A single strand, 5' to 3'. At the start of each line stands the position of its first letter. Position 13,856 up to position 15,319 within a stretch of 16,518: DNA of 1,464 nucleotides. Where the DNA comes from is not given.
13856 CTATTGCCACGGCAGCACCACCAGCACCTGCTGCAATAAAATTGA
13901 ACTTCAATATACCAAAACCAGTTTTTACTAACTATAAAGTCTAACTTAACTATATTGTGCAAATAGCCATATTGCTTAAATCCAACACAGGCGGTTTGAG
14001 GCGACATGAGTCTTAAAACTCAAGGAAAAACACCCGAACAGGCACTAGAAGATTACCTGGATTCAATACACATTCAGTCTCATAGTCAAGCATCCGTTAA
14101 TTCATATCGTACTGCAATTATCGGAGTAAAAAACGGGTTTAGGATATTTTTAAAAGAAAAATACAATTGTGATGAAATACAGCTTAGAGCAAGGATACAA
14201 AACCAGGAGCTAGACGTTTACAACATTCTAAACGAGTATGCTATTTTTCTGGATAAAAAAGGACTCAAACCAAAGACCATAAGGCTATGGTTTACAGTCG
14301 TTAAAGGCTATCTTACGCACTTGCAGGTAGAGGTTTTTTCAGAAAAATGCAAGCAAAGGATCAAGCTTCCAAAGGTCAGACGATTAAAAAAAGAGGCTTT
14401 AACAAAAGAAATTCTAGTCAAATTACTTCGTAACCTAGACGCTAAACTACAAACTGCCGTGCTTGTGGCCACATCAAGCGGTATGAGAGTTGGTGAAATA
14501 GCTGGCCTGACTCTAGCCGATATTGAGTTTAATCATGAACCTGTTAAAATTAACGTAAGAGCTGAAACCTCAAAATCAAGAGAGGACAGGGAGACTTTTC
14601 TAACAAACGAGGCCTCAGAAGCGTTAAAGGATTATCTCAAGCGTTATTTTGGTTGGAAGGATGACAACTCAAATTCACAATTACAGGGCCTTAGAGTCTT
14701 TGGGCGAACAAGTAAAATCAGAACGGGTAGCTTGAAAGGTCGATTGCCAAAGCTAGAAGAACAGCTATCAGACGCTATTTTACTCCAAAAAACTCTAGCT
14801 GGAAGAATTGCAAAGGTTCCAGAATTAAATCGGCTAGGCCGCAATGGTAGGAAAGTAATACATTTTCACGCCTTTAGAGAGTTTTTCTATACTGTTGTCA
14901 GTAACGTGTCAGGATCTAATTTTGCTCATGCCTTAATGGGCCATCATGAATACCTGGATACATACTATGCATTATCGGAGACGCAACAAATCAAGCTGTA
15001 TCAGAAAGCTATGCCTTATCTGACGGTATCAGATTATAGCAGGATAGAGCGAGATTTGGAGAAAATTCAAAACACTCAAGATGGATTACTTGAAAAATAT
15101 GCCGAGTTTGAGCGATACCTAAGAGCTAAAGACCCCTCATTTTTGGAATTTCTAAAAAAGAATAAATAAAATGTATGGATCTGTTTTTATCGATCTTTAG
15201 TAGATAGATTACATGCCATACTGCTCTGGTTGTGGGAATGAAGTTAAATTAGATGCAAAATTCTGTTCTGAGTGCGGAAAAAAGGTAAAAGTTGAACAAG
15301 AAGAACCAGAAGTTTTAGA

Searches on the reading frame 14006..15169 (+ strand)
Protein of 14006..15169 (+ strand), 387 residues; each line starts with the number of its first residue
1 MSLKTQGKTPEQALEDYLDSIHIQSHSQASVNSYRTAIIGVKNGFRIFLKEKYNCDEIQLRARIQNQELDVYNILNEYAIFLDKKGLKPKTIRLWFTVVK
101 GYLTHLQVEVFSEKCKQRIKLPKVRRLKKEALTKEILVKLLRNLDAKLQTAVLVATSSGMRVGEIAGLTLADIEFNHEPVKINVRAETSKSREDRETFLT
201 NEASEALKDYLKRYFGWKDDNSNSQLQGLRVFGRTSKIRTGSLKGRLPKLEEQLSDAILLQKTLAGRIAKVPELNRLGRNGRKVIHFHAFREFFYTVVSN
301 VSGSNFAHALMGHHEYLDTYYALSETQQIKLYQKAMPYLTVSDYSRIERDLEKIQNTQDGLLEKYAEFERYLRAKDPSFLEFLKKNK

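Call 4: search_protein_families(library=pfam, proteins=[window:14006-15169:+], max_evalue=1)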
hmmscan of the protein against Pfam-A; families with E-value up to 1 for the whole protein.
window:14006-15169:+ (387 aa): 4 families
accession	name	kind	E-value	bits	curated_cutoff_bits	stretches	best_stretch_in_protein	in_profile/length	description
PF00589.27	Phage_integrase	-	8.2e-14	52.2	27.1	1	136-315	7-158/172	Phage integrase family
PF19584.4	MCAfunc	-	0.12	12.6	35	1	326-358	91-123/143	MCAfunc domain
PF22375.1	Lgt1_N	-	0.14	12.8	27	1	93-176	6-91/101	Glucosyltransferase Lgt1, N-terminal domain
PF12971.12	NAGLU_N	-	0.22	11.8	28.3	0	301-323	43-65/82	Alpha-N-acetylglucosaminidase (NAGLU) N-terminal domain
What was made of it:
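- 14006..15169 (+): Tyrosine integrase, 387 aa. PF00589 E 8e-14 (call 4).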

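Call 6: search_protein_families(library=ncbifam, proteins=[window:14006-15169:+], max_evalue=1)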
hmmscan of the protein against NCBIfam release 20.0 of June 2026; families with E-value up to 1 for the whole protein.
window:14006-15169:+ (387 aa): 11 families
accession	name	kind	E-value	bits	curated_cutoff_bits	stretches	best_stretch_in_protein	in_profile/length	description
NF040815.2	recomb_XerA_Arch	equivalog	4.8e-17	62.4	220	1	15-214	1-175/263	site-specific tyrosine recombinase/integron integrase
TIGR02224.1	recomb_XerC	equivalog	2.6e-10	40.2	335.15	1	16-247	2-223/295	tyrosine recombinase XerC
TIGR02225.1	recomb_XerD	equivalog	1.1e-08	34.8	329.6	1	16-214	2-187/290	site-specific tyrosine recombinase XerD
TIGR02249.1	integrase_gron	subfamily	2.4e-07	30.4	265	1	118-219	86-185/315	integron integrase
NF001399.0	PRK00283.1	subfamily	4.3e-07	29.5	279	1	12-216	7-199/300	tyrosine recombinase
NF011946.0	PRK15417.1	equivalog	0.00079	18.7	435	1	117-218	102-199/337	integron integrase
NF003462.0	PRK05084.1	equivalog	0.00082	18.2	267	1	156-221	205-261/360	tyrosine recombinase XerS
NF002331.0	PRK01287.1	subfamily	0.002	17.2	371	1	97-212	105-224/365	site-specific tyrosine recombinase XerC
NF009036.0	PRK12369.1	equivalog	0.0023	17.4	385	1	132-214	155-237/326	putative transporter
NF040877.1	SE1832_fam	equivalog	0.057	13.4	45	1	342-358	11-27/51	SE1832 family protein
NF008079.0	PRK10818.1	equivalog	0.062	12.6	508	1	96-173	61-138/270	septum site-determining protein MinD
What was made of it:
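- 14006..15169 (+): XerA-like hit far below the equivalog cut-off (call 6).
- On Integron-type gene cassette: The integron-integrase models score 30.4 against 265 bits (call 6).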

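Call 65: find_encoding_contigs(protein=window:14006-15169:+, flank=10000, max_places=4)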
Protein window:14006-15169:+ (387 aa): no gene with exactly this product is on record in the collection.

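Call 78: find_related_loci(query=window:14006-15166:+, collection=metagenome_contigs, flank=6000)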
Query window:14006-15166:+ (387 aa) in metagenome_contigs; peptide patterns used: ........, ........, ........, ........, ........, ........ (x = any residue, [..] = any of these).
79 stretches matched a pattern; 28 encode a relative of the query (tblastn E <= 1e-3); 27 distinct loci.
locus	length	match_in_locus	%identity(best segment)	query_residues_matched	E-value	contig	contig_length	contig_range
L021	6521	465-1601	88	1-384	0e+0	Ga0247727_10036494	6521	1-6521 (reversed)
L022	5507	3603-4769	83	1-387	0e+0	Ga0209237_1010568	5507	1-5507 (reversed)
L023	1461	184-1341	83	1-386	0e+0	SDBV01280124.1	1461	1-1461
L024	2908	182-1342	82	1-387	0e+0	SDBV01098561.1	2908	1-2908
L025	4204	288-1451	80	1-386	0e+0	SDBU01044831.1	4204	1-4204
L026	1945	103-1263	81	1-387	0e+0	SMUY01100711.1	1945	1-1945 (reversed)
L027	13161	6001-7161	79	1-387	0e+0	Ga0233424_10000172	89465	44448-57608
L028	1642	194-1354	76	1-387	0e+0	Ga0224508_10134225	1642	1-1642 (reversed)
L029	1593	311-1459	73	1-385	0e+0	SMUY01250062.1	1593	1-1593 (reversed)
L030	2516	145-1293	72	1-385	0e+0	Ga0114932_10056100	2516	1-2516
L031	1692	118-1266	71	1-385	0e+0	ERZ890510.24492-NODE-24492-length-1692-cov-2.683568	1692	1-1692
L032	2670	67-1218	70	1-385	0e+0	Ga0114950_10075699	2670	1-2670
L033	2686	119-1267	71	1-385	0e+0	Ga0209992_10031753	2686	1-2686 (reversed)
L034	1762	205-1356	69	1-385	0e+0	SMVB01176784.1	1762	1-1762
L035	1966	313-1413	70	18-385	0e+0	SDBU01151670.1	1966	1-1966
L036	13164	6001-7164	77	1-387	0e+0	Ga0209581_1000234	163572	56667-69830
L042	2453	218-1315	46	14-373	1e-114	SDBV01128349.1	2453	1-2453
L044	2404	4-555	66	202-386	5e-84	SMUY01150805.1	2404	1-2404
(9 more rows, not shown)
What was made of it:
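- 14006..15169 (+): 27 relatives at 46-89% identity in metagenomes (call 78).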

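Call 83: search_protein_families(library=pfam, proteins=[L024:1496-1837:+, L024:1347-1496:+, L042:1365-1718:+, L032:1275-2063:-, L025:1533-2063:+, L025:2141-2722:+, L036:7799-9874:-, L044:721-1761:+, L030:1356-2003:+, L042:1773-2096:-], max_evalue=0.01)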
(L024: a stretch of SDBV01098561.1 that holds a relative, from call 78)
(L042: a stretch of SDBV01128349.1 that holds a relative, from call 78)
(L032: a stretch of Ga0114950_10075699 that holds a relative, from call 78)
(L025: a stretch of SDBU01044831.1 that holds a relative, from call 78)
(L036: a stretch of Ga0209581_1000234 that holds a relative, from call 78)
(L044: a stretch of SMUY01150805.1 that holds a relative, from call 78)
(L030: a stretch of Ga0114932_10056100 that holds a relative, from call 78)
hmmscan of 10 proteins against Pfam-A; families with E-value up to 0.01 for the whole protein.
L024:1496-1837:+ (114 aa): 1 family
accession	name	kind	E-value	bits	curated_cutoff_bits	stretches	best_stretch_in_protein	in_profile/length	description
PF18480.7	DUF5615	-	1.8e-07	31.4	23.8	1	4-68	2-65/110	Domain of unknown function (DUF5615)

L024:1347-1496:+ (50 aa): 0 families

L042:1365-1718:+ (118 aa): 1 family
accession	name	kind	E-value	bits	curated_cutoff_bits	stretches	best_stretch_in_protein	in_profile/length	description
PF18480.7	DUF5615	-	0.00028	21.1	23.8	1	12-66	2-59/110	Domain of unknown function (DUF5615)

L032:1275-2063:- (263 aa): 1 family
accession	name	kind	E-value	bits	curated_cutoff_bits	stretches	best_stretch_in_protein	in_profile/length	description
PF18728.6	HEPN_AbiV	-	1.5e-13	51.7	27.1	1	16-160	2-130/155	AbiV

L025:1533-2063:+ (177 aa): 0 families

L025:2141-2722:+ (194 aa): 0 families

L036:7799-9874:- (692 aa): 6 families
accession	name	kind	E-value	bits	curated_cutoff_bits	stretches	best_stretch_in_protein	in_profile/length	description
PF00493.29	MCM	-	3.9e-41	141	23.3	1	265-476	8-222/224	MCM P-loop domain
PF17855.7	MCM_lid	-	2.2e-10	41.3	27.4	1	499-582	4-86/87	MCM AAA-lid domain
PF17207.9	MCM_OB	-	2.2e-07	31.1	24.8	1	113-227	5-124/126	MCM OB domain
PF14551.11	MCM_N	-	9.1e-07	29.7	24.9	1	13-98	2-89/95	MCM N-terminal domain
PF01078.27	Mg_chelatase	-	1.5e-06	28.2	20.3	1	361-459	94-200/207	Magnesium chelatase, subunit ChlI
PF07728.20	AAA_5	-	0.00021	21.8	22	1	312-432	1-126/139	AAA domain (dynein-related subfamily)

L044:721-1761:+ (347 aa): 6 families
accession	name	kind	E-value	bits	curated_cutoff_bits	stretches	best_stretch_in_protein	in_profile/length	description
PF15632.11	ATPgrasp_Ter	-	4e-25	88.5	29.1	1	212-329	4-114/131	ATP-grasp in the biosynthetic pathway with Ter operon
PF21360.3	PylC-like_N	-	6.3e-12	45.9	27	1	6-102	1-93/96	PylC-like, N-terminal domain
PF02655.19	ATP-grasp_3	-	4.9e-09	36.9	23.2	1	117-302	3-160/160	ATP-grasp domain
PF02786.22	CPSase_L_D2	-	1.1e-07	32.1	19.8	1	258-328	137-210/211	Carbamoyl-phosphate synthase L chain, ATP binding domain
PF14397.11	ATPgrasp_ST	-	5.6e-05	22.9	31.4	1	112-181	16-84/278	Sugar-transfer associated ATP-grasp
PF02222.28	ATP-grasp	-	0.003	17.7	27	1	124-190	2-63/179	ATP-grasp domain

L030:1356-2003:+ (216 aa): 1 family
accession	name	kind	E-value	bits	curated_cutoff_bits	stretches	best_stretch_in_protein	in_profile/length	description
PF01844.29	HNH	-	0.0075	16.8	21.4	1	171-206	7-45/47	HNH endonuclease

L042:1773-2096:- (108 aa): 7 families
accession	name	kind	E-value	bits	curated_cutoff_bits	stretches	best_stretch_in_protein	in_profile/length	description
PF02002.24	TFIIE_alpha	-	0.00061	20.1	22.9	1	15-81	9-78/105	TFIIE alpha subunit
PF20222.3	DUF6581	-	0.0015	18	27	1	17-80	181-248/401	Family of unknown function (DUF6581)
PF14394.12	DUF4423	-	0.0018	18.5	30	1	29-84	30-84/165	Domain of unknown function (DUF4423)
PF13545.12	HTH_Crp_2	-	0.0073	16.7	27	0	34-69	21-57/70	Crp-like helix-turn-helix domain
PF13412.12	HTH_24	-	0.0079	16.2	21.9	0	23-66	7-48/48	Winged helix-turn-helix DNA-binding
PF01978.25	TrmB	-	0.0081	16.4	25.6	1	35-78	22-63/68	Sugar-specific transcriptional regulator TrmB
PF03965.22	Penicillinase_R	-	0.0095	16.7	22.6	0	47-83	33-68/115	Penicillinase repressor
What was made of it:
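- Association by slot position is weak evidence: the same slot also holds RHH + MCM backbone genes (call 83). DUF5615 PIN-like toxins occupy the same slot in sister elements (call 83).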

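Call 84: search_protein_families(library=padloc, proteins=[L024:1496-1837:+, L024:1347-1496:+, L042:1365-1718:+, L032:1275-2063:-, L025:1533-2063:+, L025:2141-2722:+, L036:7799-9874:-, L044:721-1761:+], max_evalue=0.01)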
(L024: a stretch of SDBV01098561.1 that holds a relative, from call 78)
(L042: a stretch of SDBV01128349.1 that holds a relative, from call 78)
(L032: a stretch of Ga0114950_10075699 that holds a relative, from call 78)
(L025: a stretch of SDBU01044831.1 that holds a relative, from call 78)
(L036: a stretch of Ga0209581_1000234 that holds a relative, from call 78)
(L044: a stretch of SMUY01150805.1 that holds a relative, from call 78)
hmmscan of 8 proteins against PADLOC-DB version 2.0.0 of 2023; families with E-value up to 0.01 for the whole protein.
L024:1496-1837:+ (114 aa): 0 families

L024:1347-1496:+ (50 aa): 0 families

L042:1365-1718:+ (118 aa): 0 families

L032:1275-2063:- (263 aa): 1 family
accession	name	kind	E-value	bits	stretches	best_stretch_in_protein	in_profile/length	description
PDLC02353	AbiV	-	1.2e-05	23.1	1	20-87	27-92/196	AbiV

L025:1533-2063:+ (177 aa): 0 families

L025:2141-2722:+ (194 aa): 0 families

L036:7799-9874:- (692 aa): 0 families

L044:721-1761:+ (347 aa): 0 families
